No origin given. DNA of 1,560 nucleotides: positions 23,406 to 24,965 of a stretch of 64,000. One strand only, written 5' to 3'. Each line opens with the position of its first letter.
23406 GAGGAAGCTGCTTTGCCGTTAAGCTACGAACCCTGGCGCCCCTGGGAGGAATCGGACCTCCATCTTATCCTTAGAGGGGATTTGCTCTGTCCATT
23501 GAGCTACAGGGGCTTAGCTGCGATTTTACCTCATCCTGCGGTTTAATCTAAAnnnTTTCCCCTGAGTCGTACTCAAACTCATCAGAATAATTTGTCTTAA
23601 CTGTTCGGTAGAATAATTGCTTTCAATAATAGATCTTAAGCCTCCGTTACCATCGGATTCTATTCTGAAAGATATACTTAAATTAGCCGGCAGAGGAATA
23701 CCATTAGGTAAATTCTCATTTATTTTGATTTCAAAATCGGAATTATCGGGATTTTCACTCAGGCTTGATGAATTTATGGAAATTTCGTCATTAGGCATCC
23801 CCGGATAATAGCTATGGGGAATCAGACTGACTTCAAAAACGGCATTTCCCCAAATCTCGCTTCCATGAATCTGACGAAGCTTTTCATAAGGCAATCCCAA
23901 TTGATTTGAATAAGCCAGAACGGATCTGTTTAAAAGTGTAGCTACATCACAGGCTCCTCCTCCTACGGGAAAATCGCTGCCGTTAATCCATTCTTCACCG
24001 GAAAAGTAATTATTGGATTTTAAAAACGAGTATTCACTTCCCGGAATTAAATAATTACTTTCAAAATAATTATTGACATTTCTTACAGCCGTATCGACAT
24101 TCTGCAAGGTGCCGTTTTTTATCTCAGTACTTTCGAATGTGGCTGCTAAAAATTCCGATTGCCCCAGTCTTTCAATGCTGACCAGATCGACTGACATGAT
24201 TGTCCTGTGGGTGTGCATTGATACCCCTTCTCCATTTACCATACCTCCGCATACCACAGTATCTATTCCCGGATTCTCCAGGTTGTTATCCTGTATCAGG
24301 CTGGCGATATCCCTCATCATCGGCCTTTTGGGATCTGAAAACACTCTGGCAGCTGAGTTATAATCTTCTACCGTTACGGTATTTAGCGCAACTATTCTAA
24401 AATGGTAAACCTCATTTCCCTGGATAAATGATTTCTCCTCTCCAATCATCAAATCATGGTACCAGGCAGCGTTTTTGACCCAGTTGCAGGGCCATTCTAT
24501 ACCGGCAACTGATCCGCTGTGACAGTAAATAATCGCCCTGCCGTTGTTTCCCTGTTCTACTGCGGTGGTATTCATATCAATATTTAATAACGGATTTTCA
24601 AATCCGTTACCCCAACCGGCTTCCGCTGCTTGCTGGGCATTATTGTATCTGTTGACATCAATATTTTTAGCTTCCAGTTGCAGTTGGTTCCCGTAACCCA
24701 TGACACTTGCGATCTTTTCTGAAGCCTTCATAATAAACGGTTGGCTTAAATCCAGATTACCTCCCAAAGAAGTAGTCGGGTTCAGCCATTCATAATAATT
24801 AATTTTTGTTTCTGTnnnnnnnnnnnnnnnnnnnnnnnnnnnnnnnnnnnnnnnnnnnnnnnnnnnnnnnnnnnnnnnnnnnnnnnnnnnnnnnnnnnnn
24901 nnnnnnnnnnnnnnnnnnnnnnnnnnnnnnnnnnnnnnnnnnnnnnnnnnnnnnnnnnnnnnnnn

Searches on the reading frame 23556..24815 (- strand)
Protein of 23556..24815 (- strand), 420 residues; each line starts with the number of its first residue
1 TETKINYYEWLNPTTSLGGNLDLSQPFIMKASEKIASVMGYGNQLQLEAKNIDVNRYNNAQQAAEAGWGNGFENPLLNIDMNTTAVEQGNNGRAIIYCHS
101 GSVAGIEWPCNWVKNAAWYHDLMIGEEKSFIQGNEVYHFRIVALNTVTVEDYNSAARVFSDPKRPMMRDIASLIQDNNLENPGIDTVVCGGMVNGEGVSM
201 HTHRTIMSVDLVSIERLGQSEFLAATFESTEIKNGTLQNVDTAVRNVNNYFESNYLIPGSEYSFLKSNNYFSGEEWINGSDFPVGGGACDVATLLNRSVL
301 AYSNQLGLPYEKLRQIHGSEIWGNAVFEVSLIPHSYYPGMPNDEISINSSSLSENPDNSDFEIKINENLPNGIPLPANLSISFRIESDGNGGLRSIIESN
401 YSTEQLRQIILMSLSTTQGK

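Call 34: find_homologous_proteins(query=window:23556-24815:-, max_evalue=0.001)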
Query window:23556-24815:- (420 aa): 2 proteins with E <= 0.001 among 3365 candidates.
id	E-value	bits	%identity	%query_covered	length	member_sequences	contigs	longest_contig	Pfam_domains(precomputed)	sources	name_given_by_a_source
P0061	7.6e-281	949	100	100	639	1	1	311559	-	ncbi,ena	-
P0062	2.9e-156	539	72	77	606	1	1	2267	-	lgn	-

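Call 86: search_protein_families(library=pfam, proteins=[P0062], max_evalue=10)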
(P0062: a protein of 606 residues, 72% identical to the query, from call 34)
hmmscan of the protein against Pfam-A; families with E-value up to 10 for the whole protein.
P0062 (606 aa): 2 families
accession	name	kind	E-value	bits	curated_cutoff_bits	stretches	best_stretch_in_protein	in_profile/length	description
PF13890.11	Rab3-GTPase_cat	-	0.045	13.9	26.1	1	32-60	117-145/158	Rab3 GTPase-activating protein catalytic subunit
PF04294.18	VanW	-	0.075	13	27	1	517-577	5-69/130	VanW like protein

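Call 101: find_encoding_contigs(protein=P0062, flank=5000, max_places=2)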
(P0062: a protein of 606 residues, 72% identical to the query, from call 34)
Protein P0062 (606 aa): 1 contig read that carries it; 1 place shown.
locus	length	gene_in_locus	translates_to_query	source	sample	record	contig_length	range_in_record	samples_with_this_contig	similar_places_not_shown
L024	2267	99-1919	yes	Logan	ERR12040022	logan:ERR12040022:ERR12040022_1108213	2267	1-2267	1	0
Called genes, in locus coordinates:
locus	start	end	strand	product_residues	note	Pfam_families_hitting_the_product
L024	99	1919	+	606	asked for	-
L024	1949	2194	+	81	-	-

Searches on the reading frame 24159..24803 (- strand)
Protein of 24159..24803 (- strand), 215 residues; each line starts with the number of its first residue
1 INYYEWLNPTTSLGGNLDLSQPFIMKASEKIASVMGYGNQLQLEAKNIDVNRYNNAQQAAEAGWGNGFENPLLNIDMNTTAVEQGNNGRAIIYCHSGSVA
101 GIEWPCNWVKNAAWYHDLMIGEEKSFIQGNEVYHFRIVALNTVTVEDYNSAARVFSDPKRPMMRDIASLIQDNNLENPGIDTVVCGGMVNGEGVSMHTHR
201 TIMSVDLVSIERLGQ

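Call 37: find_homologous_proteins(query=A3, max_evalue=0.01)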
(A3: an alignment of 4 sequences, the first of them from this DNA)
Query A3 (4 sequences): 3518 candidates shared short words with the query, none scored E <= 0.01.

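Call 39: search_solved_structures(query=A3, max_evalue=10, show_alignments=3)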
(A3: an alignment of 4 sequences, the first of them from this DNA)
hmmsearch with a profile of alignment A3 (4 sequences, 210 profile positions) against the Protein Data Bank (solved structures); distinct sequences matched with E-value up to 10: 2.
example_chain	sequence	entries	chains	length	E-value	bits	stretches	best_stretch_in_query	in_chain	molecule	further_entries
9nt6_A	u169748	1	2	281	0.057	16.5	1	10-88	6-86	LacI Transcription Factor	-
6ys8_G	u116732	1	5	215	0.23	14.5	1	97-168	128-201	GldL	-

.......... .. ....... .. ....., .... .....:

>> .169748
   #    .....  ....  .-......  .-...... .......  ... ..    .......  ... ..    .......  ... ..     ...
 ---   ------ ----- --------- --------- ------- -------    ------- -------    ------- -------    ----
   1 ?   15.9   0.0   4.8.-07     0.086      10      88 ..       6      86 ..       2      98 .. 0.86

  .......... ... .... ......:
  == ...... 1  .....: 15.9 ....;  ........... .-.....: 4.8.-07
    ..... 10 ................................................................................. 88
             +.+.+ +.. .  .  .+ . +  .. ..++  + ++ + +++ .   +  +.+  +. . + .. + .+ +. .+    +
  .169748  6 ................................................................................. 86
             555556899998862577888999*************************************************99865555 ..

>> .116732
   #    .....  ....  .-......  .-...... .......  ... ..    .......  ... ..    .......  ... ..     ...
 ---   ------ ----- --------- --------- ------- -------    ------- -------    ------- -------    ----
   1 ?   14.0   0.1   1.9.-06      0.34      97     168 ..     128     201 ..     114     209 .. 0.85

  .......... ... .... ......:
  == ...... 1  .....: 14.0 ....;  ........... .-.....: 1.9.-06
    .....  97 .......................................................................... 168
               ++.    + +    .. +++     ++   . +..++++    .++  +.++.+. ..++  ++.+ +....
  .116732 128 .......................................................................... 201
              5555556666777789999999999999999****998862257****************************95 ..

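Call 50: predict_structure(alignment_id=A4)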
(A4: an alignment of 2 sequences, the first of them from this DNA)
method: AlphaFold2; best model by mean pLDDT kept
length: 215 residues; sequences in the alignment: 2
mean_pLDDT: 35.3   pTM: 0.33
mean pLDDT of the five models: 35.3, 33.9, 33.2, 32.1, 29.4
residues with pLDDT >= 90: 0; 70-90: 0; 50-70: 29; < 50: 186
segments of 3 or more residues with pLDDT < 50: 1-119, 149-199, 205-207, 209-211
pLDDT, mean of each block of 10 residues (from residue 1): 26 31 26 25 29 31 28 27 26 28 27 38 53 51 51 35 42 34 36 38 50 51
secondary structure, 60 per line:
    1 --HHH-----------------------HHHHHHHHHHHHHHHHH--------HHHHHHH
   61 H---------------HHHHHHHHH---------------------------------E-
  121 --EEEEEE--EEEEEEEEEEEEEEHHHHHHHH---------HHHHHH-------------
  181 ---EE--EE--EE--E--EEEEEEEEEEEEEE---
elements in order: H29-45 H54-61 H77-85 E123-128 E131-144 H145-152 H162-167 E199-212

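Call 51: find_related_loci(query=A3, collection=genome_contigs, flank=8000)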
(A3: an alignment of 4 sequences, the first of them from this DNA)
Query A3 (215 aa) in genome_contigs; peptide patterns used: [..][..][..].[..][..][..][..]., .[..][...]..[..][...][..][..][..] (x = any residue, [..] = any of these).
24 stretches matched a pattern; 1 encode a relative of the query (tblastn E <= 1e-3); 1 distinct loci.
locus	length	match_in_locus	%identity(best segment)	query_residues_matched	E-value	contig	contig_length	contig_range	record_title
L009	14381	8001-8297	28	15-116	2e-6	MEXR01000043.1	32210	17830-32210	MAG: Candidatus Amesbacteria bacterium RIFOXYB1_FULL_44_23 rifoxyb1_full_scaffold_539, whole genome shotgun sequence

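Call 52: find_related_loci(query=A3, collection=metagenome_contigs, flank=8000)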
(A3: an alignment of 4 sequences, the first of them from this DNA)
Query A3 (215 aa) in metagenome_contigs; peptide patterns used: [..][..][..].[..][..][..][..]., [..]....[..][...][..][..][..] (x = any residue, [..] = any of these).
234 stretches matched a pattern; 1 encode a relative of the query (tblastn E <= 1e-3); 1 distinct loci.
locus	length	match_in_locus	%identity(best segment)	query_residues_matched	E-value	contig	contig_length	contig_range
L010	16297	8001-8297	28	15-116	2e-6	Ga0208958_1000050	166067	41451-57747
